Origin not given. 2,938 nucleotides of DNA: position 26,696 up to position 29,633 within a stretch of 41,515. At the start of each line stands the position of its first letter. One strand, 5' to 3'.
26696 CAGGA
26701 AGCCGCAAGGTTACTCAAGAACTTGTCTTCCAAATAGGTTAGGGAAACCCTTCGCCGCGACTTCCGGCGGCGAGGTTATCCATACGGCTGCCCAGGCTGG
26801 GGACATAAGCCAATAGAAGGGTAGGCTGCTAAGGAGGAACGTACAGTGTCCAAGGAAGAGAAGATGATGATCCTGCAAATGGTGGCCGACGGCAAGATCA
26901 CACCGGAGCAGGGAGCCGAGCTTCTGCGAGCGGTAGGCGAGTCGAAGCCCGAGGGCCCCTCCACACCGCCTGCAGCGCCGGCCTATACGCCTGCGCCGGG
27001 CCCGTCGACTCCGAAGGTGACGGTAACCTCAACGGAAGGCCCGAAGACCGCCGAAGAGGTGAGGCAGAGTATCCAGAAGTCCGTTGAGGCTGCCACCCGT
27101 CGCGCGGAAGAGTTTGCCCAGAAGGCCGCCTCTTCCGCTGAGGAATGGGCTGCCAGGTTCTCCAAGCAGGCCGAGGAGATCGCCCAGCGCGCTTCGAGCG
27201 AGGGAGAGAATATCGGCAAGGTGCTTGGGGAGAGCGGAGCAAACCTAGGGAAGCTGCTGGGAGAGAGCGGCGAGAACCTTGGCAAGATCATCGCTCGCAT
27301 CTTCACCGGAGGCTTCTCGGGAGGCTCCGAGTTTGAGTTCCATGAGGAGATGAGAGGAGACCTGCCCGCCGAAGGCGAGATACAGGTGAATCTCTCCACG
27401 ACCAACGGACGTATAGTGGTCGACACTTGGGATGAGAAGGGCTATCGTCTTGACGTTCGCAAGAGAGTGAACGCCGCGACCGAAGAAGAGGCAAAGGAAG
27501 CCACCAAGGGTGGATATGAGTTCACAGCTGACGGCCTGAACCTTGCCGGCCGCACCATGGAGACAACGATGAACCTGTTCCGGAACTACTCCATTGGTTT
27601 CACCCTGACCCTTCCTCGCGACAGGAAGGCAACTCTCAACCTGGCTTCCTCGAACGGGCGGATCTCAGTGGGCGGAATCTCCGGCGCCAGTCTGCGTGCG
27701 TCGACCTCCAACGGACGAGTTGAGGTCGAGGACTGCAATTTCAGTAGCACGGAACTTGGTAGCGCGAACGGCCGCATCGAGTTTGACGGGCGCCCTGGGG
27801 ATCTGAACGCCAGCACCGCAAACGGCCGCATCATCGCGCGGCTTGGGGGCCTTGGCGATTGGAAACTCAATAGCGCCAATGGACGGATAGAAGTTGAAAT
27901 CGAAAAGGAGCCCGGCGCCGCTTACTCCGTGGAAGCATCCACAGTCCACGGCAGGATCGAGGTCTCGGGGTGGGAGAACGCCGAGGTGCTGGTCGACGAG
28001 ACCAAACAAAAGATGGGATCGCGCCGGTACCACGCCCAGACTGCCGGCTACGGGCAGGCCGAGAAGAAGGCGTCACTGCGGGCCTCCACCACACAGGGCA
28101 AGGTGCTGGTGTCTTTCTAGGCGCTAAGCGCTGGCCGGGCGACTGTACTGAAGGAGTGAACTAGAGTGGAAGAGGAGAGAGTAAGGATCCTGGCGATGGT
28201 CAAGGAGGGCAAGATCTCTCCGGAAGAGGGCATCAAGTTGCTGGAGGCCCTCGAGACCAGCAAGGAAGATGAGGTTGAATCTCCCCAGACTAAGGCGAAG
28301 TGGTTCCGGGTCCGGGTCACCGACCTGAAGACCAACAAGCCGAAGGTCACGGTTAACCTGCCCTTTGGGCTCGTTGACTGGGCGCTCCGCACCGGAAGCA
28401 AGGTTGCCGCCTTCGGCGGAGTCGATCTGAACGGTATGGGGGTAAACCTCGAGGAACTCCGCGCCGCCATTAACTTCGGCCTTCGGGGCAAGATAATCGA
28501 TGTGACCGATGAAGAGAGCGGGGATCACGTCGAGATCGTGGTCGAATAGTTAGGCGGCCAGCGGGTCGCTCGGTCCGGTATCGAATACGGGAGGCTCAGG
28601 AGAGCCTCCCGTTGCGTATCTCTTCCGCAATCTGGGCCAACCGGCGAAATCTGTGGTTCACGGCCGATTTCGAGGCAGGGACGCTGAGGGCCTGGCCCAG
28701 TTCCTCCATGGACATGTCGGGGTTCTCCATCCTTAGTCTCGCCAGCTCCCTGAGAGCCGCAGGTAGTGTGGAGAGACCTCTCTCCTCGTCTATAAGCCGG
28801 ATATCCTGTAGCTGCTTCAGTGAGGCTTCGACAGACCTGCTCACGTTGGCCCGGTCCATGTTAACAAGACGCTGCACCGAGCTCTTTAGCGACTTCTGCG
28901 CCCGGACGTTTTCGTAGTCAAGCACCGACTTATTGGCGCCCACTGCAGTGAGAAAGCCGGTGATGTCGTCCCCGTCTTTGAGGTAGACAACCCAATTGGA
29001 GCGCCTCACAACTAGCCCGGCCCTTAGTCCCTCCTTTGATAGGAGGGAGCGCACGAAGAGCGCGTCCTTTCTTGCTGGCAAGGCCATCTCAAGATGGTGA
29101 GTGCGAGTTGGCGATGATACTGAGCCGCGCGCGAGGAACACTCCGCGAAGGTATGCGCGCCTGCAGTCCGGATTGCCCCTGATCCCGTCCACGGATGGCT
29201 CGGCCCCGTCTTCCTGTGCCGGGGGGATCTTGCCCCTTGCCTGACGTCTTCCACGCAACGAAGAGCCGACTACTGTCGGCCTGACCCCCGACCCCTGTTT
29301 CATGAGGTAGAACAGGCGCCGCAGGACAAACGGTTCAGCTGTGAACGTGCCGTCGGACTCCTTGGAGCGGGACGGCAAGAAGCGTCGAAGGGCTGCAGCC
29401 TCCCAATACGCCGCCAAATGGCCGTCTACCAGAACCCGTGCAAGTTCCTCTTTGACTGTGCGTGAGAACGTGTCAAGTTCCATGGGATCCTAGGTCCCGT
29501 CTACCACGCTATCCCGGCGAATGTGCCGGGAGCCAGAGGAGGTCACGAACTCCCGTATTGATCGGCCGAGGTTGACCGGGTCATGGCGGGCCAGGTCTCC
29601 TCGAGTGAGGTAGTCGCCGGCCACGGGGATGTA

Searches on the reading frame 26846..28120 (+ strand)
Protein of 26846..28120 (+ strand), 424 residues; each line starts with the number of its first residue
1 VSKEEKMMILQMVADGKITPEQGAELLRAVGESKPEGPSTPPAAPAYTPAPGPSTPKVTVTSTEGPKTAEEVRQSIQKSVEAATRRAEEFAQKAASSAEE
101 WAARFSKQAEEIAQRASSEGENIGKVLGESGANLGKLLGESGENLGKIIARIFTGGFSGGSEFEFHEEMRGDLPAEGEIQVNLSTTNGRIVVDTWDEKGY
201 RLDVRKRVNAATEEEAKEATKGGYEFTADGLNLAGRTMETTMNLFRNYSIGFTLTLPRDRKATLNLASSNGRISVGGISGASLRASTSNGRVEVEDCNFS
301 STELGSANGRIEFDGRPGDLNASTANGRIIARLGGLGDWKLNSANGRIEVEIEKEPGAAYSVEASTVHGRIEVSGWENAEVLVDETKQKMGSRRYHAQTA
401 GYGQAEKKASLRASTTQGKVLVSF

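Call 55: search_protein_families(library=pfam, proteins=[window:26846-28120:+], max_evalue=0.00001)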
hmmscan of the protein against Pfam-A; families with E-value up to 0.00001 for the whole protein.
window:26846-28120:+ (424 aa): 2 families
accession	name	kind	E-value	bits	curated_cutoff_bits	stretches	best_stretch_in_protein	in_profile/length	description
PF22746.1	SHOCT-like_DUF2089-C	-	4.9e-11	42.3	27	1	4-33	1-30/32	SHOCT-like domain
PF13349.12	DUF4097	-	2.2e-10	40.8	22.9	1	263-378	100-213/247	Toastrack DUF4097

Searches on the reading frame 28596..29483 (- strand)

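Call 55: search_protein_families(library=pfam, proteins=[window:28596-29483:-], max_evalue=0.00001)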
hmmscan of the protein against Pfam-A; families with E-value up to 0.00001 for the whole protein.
window:28596-29483:- (295 aa): 2 families
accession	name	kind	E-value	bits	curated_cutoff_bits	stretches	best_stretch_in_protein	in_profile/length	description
PF02650.20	HTH_WhiA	-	1.2e-30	106.1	27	1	203-286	1-84/84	WhiA C-terminal HTH domain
PF14527.11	LAGLIDADG_WhiA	-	3.9e-24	85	23.2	1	109-199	2-92/93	WhiA LAGLIDADG-like domain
